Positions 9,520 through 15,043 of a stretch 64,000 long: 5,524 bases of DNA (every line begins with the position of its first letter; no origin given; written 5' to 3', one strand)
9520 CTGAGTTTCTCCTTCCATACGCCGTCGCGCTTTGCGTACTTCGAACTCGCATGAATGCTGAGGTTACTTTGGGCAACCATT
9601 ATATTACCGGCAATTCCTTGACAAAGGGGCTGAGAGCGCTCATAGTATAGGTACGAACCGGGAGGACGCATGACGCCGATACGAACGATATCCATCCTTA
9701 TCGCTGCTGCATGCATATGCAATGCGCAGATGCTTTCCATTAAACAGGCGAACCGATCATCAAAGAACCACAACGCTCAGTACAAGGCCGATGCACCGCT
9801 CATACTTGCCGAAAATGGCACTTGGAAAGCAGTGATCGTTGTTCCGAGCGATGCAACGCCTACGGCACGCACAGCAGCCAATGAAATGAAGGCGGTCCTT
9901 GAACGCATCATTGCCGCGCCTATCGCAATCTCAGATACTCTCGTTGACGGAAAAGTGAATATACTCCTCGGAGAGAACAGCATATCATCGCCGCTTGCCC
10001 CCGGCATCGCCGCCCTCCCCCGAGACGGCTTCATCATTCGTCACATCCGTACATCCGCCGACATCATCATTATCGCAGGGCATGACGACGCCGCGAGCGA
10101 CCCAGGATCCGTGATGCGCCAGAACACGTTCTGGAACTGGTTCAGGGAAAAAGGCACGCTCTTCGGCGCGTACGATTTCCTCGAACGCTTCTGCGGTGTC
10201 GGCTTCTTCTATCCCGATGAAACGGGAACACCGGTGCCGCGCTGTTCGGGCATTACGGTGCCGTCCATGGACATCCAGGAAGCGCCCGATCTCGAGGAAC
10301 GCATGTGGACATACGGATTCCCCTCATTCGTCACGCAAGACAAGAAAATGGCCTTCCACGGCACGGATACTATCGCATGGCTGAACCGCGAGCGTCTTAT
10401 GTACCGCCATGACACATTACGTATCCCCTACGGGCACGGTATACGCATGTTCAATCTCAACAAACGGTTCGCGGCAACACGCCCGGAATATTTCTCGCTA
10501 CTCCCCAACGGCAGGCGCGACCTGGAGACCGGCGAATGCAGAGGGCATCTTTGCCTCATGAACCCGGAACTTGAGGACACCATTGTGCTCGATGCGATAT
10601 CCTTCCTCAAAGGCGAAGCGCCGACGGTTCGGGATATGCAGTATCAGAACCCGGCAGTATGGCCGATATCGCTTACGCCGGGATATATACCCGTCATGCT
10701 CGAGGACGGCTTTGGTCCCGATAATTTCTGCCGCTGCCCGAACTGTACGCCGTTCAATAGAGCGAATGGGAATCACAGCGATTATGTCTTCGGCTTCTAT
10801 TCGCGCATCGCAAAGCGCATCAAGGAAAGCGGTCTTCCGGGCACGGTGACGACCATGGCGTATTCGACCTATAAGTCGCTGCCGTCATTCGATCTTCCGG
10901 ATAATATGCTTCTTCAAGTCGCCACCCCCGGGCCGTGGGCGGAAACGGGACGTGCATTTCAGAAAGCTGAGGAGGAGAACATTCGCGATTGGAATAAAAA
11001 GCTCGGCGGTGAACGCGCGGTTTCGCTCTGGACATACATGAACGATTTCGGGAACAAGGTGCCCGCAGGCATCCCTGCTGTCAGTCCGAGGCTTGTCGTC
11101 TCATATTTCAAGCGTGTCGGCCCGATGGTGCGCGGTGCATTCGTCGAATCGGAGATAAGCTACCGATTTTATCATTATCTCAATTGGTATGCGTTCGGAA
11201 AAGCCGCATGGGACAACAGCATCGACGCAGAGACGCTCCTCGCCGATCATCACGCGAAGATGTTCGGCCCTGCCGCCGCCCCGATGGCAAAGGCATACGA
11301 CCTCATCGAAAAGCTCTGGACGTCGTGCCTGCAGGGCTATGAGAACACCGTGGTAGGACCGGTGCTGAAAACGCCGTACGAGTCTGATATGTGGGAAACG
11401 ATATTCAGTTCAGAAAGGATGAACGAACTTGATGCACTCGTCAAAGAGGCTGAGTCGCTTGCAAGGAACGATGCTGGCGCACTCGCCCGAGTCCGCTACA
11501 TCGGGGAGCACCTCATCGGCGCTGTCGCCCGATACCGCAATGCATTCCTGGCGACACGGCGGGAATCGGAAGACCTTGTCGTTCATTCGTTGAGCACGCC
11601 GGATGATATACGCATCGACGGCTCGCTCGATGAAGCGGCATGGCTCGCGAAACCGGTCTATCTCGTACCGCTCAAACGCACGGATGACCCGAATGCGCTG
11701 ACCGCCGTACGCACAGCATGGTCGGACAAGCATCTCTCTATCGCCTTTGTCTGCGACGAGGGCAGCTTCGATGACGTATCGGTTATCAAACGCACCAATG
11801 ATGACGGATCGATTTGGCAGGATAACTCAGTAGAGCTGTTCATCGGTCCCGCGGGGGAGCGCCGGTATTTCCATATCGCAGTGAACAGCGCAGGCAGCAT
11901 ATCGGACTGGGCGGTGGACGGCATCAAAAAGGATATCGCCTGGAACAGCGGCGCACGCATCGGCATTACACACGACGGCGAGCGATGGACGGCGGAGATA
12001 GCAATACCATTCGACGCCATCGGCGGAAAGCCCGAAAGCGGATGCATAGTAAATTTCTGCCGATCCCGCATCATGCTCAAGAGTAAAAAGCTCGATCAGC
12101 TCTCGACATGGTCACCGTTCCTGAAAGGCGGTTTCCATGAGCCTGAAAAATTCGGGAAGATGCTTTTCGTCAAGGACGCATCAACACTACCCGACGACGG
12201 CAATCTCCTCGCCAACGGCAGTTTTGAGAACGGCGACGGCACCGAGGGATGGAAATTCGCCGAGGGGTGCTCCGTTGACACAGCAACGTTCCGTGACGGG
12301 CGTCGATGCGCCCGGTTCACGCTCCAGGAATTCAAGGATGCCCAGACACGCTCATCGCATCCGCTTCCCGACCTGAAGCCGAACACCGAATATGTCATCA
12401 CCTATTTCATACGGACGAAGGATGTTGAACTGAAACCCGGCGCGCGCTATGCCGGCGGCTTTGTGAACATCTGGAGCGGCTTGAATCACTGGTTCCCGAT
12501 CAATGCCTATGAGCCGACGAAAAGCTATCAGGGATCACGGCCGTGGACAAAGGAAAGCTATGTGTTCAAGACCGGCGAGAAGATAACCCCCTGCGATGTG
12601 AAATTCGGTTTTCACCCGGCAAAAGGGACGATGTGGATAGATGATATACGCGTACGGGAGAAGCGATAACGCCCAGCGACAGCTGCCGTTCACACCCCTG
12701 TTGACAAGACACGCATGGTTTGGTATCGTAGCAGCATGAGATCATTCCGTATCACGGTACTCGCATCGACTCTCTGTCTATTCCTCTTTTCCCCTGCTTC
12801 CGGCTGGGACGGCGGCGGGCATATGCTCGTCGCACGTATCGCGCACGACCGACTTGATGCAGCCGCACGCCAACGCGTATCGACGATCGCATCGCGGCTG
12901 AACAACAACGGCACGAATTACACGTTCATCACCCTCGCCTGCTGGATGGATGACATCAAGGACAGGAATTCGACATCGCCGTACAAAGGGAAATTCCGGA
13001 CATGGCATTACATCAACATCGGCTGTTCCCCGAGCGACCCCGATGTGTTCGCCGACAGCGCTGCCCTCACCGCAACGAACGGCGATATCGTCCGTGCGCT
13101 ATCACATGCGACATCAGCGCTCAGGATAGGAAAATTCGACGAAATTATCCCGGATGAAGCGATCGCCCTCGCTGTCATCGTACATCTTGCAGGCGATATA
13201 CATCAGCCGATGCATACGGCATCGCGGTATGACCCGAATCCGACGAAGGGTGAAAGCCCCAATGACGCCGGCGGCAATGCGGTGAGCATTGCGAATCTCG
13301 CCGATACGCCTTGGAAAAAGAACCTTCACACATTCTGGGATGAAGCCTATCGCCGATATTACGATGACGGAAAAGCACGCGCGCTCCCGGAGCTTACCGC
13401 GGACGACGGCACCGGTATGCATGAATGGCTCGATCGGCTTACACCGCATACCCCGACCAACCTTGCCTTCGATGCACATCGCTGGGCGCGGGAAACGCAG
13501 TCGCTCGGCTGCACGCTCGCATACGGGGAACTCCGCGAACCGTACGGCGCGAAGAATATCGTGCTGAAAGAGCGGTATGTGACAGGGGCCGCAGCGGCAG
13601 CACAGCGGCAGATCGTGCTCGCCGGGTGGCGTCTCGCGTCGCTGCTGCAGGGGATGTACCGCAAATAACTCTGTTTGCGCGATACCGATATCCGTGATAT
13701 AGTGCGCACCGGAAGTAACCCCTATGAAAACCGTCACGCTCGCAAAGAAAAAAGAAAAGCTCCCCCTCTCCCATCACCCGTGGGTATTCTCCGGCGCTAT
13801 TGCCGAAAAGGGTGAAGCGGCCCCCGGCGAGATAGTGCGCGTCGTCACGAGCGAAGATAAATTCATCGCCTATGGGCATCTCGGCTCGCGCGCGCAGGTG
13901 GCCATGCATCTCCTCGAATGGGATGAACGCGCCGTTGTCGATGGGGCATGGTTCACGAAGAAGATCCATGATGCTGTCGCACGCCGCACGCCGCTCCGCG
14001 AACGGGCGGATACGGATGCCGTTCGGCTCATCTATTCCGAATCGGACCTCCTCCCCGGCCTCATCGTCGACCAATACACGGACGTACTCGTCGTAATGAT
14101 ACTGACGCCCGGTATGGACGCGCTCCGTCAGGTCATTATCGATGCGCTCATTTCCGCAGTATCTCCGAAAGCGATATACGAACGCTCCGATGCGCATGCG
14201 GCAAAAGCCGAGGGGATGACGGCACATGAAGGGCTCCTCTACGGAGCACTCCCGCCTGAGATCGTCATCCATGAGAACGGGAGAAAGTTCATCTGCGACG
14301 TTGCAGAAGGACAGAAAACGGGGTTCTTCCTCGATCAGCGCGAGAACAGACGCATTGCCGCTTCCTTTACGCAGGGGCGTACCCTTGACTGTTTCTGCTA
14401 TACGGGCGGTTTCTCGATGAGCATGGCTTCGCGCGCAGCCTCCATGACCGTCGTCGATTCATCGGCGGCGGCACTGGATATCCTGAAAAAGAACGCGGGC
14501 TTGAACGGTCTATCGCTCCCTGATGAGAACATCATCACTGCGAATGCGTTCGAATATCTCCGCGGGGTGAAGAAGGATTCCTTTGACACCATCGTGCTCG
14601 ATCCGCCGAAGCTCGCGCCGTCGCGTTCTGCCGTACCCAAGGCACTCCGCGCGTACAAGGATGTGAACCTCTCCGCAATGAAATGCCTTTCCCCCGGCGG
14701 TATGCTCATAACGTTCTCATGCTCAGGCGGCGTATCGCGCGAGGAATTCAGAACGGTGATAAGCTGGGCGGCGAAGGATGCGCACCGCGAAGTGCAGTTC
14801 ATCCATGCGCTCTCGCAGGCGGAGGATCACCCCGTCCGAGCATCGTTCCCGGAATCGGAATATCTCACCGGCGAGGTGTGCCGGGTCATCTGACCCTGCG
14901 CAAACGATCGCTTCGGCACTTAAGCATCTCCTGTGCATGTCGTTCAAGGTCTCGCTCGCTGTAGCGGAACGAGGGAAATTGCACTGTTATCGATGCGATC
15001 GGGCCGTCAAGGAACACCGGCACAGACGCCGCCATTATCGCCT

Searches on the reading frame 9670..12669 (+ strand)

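Call 54: search_protein_families(library=pfam, proteins=[window:9670-12669:+], max_evalue=0.0001)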
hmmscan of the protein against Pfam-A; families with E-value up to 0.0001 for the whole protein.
window:9670-12669:+ (999 aa): 4 families
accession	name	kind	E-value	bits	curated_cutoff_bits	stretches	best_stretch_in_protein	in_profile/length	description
PF16126.11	DUF4838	-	4.2e-23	82.4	26.6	1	182-543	2-323/325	Domain of unknown function (DUF4838)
PF06452.16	CBM9_1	-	2.7e-06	27.8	23.4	1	649-834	1-183/185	Carbohydrate family 9 binding domain-like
PF16011.10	CBM9_2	-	5.9e-06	26.6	25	1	681-744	34-93/199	Carbohydrate-binding family 9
PF03648.19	Glyco_hydro_67N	-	8.5e-05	23.2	24.3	0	57-140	24-110/120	Glycosyl hydrolase family 67 N-terminus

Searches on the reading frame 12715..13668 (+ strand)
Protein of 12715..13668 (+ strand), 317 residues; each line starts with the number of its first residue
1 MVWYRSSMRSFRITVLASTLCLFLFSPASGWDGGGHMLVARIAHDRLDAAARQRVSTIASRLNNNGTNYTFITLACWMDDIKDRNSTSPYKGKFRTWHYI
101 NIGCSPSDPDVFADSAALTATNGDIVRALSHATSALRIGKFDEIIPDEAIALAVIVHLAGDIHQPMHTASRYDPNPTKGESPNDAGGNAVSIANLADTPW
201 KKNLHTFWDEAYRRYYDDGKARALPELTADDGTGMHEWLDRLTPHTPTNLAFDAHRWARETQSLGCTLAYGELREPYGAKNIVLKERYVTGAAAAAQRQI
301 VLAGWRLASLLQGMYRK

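Call 54: search_protein_families(library=pfam, proteins=[window:12715-13668:+], max_evalue=0.0001)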
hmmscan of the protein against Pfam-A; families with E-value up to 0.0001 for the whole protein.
window:12715-13668:+ (317 aa): 1 family
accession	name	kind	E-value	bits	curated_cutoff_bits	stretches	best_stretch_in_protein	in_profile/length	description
PF02265.22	S1-P1_nuclease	-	4e-43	148.6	29.5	1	31-314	1-256/258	S1/P1 Nuclease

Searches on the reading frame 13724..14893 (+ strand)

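Call 55: search_protein_families(library=pfam, proteins=[window:13724-14893:+], max_evalue=0.0001)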
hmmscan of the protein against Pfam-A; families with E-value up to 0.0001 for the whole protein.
window:13724-14893:+ (389 aa): 5 families
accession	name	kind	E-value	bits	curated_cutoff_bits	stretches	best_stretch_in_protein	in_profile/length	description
PF10672.15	Methyltrans_SAM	-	7.9e-15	55.3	27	1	171-337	77-243/286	S-adenosylmethionine-dependent methyltransferase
PF17785.7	PUA_3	-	1e-14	54.5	22.6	1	4-66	1-64/64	PUA-like domain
PF03602.21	Cons_hypoth95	-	1.9e-09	37.9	24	1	212-295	37-122/182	Conserved hypothetical protein 95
PF05175.20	MTS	-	3.8e-07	30.3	23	1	216-329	31-137/170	Methyltransferase small domain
PF13847.12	Methyltransf_31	-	5.5e-06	26.6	27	1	219-337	6-114/145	Methyltransferase domain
